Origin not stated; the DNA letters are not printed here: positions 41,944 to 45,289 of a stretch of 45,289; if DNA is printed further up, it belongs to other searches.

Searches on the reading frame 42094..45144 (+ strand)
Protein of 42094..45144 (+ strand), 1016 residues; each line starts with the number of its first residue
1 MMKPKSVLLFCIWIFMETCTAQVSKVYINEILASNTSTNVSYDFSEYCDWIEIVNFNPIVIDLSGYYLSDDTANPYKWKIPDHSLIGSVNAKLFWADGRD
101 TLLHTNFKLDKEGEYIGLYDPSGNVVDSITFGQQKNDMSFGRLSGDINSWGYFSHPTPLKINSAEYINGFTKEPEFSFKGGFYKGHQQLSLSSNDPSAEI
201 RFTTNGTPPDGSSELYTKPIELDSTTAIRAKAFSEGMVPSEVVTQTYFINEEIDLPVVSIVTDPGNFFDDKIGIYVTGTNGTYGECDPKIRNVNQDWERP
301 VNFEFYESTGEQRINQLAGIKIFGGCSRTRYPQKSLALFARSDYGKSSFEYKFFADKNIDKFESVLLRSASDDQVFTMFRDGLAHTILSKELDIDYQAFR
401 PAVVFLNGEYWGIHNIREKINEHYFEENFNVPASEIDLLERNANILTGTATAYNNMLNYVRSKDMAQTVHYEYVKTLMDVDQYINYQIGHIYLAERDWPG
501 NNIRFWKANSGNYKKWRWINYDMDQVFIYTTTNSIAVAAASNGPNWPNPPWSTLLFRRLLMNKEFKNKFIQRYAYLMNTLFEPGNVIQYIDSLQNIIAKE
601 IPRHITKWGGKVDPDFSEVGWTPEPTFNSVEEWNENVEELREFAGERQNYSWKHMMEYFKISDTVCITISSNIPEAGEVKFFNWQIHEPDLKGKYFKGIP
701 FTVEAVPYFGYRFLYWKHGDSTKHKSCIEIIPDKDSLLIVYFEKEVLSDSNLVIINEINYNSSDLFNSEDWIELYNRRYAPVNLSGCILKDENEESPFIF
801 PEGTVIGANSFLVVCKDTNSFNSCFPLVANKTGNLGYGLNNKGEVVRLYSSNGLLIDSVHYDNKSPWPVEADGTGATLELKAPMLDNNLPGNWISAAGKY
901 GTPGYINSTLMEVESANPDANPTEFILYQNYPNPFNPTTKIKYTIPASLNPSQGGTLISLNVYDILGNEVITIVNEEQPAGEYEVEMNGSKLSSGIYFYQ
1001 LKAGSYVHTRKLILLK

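Call 104: search_protein_families(library=pfam, proteins=[window:42094-45144:+], max_evalue=0.000001)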
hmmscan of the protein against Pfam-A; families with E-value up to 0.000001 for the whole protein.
window:42094-45144:+ (1016 aa): 5 families
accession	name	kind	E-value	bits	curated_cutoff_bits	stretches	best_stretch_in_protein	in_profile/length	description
PF08757.17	CotH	-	3.4e-46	158.7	23.8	1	320-650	1-321/322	CotH kinase protein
PF00932.25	LTD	-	2.6e-32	111.9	34.3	2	751-861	6-107/109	Lamin Tail Domain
PF13290.12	CHB_HEX_C_1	-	2.4e-19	69.5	22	1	179-244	2-67/67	Chitobiase/beta-hexosaminidase C-terminal domain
PF13287.12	Fn3_assoc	-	2.3e-14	53.6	23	1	190-247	2-59/59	Fn3 associated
PF18962.6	Por_Secre_tail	-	1.3e-09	38.6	27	1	931-1013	2-74/75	Secretion system C-terminal sorting domain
